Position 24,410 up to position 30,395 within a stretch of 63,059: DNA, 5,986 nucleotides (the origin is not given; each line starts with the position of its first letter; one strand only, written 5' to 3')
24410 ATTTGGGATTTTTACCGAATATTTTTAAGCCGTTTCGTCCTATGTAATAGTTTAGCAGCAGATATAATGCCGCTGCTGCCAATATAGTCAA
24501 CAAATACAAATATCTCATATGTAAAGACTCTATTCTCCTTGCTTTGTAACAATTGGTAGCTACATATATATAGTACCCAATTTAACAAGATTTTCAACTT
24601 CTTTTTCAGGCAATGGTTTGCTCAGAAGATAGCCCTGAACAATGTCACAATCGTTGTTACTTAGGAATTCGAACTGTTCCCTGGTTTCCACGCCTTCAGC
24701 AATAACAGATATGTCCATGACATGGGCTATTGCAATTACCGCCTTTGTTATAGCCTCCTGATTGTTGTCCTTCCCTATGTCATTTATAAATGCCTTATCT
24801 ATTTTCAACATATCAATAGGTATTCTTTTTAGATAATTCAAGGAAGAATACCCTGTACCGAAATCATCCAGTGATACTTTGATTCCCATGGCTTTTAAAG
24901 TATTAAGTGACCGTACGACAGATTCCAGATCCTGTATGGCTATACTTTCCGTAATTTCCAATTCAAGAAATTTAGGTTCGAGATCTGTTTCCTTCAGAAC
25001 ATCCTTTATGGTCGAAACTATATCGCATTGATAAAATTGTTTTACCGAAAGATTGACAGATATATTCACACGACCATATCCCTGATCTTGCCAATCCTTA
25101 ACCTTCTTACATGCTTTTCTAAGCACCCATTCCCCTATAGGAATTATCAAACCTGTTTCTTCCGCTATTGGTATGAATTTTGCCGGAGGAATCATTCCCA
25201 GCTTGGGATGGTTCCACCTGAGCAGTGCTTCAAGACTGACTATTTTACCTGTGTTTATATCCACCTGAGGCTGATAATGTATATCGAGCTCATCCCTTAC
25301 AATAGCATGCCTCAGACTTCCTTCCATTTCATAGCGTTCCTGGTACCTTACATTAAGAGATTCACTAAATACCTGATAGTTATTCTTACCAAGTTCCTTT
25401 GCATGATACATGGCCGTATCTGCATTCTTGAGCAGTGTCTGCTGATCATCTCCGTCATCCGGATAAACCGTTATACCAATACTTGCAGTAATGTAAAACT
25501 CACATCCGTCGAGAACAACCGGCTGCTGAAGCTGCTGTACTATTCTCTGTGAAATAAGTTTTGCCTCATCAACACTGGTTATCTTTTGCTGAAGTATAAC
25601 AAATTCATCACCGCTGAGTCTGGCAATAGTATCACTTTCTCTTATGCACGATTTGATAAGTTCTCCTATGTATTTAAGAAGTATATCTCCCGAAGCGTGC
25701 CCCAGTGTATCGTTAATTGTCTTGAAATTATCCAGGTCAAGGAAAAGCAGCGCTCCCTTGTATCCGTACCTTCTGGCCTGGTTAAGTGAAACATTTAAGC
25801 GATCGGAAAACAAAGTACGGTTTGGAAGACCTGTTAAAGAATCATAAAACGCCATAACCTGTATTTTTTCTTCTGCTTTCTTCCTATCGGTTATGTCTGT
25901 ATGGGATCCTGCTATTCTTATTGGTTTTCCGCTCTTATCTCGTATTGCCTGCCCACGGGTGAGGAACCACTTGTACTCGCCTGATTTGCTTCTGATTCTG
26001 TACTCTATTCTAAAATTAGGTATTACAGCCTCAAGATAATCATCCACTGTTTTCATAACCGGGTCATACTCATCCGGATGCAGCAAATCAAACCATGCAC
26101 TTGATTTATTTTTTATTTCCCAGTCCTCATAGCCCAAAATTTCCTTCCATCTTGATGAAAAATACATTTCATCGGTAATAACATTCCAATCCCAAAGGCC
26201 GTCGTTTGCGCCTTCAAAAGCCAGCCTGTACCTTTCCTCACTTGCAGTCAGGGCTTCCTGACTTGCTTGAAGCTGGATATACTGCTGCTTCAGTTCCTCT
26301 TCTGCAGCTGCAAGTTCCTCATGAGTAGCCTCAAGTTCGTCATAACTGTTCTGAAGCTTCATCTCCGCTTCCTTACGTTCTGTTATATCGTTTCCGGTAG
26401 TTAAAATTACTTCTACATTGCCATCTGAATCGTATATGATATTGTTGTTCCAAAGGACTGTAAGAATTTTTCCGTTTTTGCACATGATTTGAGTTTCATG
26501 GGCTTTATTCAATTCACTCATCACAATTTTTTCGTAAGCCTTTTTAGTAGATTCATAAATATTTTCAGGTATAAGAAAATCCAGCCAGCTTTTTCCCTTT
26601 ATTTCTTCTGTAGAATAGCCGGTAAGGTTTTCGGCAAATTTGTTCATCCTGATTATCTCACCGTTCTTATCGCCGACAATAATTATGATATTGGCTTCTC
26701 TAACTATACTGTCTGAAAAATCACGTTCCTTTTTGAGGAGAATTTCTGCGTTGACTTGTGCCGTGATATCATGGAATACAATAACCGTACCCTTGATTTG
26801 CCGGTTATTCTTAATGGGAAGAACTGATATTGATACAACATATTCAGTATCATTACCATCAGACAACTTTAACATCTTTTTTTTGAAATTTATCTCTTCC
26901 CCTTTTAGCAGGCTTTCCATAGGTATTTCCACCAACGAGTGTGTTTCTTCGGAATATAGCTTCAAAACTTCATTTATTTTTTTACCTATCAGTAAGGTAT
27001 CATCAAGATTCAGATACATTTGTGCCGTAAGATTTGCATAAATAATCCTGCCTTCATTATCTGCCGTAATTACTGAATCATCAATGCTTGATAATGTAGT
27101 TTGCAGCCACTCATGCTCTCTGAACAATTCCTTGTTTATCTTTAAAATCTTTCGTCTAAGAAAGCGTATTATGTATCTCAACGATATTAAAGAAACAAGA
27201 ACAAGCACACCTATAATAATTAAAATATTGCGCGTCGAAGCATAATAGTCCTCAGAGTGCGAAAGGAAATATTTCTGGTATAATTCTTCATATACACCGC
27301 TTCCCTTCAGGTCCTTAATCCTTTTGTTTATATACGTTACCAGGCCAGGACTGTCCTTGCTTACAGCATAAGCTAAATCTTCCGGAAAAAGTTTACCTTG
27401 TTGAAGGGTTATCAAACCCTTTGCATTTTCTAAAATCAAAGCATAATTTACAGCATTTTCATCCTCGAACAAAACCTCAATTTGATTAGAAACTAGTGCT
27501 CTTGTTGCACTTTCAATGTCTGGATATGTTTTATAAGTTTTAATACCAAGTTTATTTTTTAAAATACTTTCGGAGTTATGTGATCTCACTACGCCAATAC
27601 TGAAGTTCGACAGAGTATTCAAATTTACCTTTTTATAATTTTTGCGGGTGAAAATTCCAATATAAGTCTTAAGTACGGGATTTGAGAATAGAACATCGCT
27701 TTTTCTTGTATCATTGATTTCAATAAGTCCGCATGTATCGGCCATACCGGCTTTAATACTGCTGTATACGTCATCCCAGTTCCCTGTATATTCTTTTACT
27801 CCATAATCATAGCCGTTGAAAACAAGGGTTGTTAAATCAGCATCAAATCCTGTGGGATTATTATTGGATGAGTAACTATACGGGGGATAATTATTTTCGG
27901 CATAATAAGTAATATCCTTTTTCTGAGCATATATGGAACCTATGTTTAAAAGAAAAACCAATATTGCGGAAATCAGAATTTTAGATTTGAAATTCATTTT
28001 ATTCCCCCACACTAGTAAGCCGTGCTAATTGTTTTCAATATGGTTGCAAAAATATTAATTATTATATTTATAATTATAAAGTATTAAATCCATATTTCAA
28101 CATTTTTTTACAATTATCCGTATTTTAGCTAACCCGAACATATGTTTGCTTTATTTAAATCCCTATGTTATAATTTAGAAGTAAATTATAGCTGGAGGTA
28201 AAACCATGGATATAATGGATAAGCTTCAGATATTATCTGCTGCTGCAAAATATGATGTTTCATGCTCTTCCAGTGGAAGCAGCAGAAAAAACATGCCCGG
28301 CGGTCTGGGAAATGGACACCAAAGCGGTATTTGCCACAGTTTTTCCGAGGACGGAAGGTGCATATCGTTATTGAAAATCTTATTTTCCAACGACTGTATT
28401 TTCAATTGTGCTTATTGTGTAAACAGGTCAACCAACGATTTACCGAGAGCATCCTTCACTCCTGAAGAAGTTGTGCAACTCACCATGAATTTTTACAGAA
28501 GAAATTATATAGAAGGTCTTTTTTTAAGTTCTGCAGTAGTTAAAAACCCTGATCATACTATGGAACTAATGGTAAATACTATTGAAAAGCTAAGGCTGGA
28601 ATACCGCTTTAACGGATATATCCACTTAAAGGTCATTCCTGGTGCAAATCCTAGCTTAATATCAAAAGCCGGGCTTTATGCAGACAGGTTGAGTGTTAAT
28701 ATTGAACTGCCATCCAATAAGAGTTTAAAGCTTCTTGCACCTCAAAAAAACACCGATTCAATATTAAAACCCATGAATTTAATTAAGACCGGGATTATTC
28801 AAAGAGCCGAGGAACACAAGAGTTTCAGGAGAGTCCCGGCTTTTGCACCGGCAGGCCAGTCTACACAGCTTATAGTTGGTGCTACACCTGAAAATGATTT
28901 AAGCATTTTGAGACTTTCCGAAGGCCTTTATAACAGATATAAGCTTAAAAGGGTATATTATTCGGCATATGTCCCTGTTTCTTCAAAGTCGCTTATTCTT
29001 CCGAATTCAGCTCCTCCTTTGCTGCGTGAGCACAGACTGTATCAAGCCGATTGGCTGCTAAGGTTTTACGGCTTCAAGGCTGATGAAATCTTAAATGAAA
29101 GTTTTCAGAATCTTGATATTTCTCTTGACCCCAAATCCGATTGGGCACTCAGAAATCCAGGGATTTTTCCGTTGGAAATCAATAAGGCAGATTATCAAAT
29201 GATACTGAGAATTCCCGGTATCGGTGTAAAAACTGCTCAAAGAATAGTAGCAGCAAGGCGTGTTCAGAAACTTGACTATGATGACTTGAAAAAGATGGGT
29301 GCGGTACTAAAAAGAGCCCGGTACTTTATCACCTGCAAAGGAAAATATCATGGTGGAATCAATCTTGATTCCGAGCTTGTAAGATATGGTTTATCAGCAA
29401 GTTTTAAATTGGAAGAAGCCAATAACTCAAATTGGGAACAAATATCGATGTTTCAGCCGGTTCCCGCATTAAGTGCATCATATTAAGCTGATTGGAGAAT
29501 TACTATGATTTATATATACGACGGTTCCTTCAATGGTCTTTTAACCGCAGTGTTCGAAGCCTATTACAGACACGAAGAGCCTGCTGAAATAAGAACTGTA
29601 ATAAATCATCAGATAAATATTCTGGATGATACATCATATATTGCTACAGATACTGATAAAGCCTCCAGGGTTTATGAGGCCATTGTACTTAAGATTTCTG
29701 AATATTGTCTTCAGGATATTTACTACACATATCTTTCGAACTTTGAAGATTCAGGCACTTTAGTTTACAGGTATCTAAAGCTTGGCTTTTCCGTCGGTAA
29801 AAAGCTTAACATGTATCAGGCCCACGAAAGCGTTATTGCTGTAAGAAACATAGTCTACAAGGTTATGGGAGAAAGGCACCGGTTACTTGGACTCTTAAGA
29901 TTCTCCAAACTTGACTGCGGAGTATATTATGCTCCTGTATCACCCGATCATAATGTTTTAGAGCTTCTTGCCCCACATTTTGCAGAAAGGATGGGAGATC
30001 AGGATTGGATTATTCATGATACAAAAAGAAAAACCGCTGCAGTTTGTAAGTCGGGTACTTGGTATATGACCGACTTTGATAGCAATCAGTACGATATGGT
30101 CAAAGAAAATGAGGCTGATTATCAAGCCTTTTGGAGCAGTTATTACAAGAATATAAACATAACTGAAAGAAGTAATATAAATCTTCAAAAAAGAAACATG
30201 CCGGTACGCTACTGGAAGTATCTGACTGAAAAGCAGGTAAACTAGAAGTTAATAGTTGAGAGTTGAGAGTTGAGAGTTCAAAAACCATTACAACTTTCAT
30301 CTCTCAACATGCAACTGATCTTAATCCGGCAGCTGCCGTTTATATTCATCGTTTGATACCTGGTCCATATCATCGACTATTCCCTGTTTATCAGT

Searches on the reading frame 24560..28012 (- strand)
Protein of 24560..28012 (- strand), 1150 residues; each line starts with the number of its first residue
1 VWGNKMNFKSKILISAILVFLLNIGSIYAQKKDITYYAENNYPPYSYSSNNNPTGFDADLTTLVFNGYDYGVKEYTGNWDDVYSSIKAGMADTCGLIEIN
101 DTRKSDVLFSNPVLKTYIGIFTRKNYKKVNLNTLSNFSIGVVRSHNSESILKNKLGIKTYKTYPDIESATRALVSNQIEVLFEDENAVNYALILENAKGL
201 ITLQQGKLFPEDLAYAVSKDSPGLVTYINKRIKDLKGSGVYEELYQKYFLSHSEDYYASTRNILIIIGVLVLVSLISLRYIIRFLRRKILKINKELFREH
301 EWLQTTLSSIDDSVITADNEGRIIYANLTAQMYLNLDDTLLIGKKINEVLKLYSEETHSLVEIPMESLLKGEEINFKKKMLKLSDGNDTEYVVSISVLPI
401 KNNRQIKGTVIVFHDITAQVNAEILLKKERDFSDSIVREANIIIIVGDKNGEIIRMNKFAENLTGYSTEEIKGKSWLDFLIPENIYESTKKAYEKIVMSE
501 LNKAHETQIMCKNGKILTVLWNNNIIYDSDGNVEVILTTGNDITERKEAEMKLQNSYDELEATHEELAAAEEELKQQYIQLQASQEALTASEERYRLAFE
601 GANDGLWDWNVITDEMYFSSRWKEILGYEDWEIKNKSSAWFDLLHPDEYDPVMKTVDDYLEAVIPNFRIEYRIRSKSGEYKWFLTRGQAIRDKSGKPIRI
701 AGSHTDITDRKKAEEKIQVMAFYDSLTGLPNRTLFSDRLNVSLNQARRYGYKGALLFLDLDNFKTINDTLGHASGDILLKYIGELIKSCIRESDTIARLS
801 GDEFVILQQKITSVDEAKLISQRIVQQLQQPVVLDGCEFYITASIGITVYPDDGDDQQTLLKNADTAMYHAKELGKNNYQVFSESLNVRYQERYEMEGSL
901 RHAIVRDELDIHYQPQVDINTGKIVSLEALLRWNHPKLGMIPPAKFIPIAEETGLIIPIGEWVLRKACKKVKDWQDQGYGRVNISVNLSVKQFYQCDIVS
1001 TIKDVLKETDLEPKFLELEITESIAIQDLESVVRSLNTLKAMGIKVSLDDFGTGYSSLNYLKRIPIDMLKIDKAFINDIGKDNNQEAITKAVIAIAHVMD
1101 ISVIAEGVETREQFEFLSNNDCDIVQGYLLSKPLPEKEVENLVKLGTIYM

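Call 52: search_protein_families(library=pfam, proteins=[window:24560-28012:-], max_evalue=0.0001)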
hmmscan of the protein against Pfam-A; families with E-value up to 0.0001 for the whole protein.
window:24560-28012:- (1150 aa): 11 families
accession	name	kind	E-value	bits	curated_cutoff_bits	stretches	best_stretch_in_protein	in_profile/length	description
PF00563.25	EAL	-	2.3e-80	269.8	31.3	1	899-1133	3-236/236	EAL domain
PF00990.26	GGDEF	-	3.5e-51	173.6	23.8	1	721-878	1-161/161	Diguanylate cyclase, GGDEF domain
PF08447.18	PAS_3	-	1.7e-35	121.6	25.6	2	616-703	2-88/89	PAS fold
PF13426.13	PAS_9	-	3.1e-26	92.1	27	2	444-545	4-103/103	PAS domain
PF08448.16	PAS_4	-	6.1e-26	91.2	23.1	2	307-420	1-109/110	PAS fold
PF00989.32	PAS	-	5.3e-25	88.1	22.6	3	435-543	5-113/113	PAS fold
PF00497.25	SBP_bac_3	-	6.7e-23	81.3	26.4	1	36-250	3-131/132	Bacterial extracellular solute-binding proteins, family 3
PF13188.13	PAS_8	-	1.4e-12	47.5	21.8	0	441-481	11-51/65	PAS domain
PF24820.1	Diguanyl_cycl_sensor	-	3.7e-10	40.1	28.1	0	444-516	9-86/109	Diguanylate cyclase-like sensor domain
PF12860.13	PAS_7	-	5.3e-06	27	27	0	307-423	1-114/115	PAS fold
PF14598.12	PAS_11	-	1.2e-05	25.7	25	0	448-519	9-79/109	PAS domain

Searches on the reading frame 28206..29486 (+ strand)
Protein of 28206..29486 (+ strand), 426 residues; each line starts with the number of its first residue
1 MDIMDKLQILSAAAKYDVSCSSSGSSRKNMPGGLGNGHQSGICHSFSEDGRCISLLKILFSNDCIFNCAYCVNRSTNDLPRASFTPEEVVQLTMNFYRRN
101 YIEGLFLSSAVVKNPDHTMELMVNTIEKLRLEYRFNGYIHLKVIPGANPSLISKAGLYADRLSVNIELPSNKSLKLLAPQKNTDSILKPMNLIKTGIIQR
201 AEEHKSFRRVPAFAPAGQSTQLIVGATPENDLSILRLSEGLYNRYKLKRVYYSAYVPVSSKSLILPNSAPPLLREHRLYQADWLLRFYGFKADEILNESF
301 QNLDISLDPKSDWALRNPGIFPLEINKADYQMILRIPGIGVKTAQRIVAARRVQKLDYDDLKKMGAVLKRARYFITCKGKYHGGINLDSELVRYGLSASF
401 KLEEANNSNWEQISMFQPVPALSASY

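Call 36: search_protein_families(library=pfam, proteins=[window:28206-29486:+], max_evalue=0.001)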
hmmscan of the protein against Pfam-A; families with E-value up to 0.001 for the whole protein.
window:28206-29486:+ (426 aa): 4 families
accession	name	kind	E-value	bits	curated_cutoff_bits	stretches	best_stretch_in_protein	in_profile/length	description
PF04055.27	Radical_SAM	-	3.3e-07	31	29.5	1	59-193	2-136/166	Radical SAM superfamily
PF12836.13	HHH_3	-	3.1e-05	24.4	27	1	324-354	7-37/65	Helix-hairpin-helix motif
PF13353.11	Fer4_12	-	0.00011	22.9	22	1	58-108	9-59/137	4Fe-4S single cluster domain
PF14520.12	HHH_5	-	0.00054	20.8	27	0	324-350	28-54/57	Helix-hairpin-helix domain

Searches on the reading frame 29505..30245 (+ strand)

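Call 36: search_protein_families(library=pfam, proteins=[window:29505-30245:+], max_evalue=0.001)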
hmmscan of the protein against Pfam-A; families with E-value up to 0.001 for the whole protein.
window:29505-30245:+ (246 aa): 1 family
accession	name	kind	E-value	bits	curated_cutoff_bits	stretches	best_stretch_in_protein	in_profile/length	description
PF13566.11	DUF4130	-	5.6e-50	169.6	27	1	82-242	2-146/146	Domain of unknown function (DUF4130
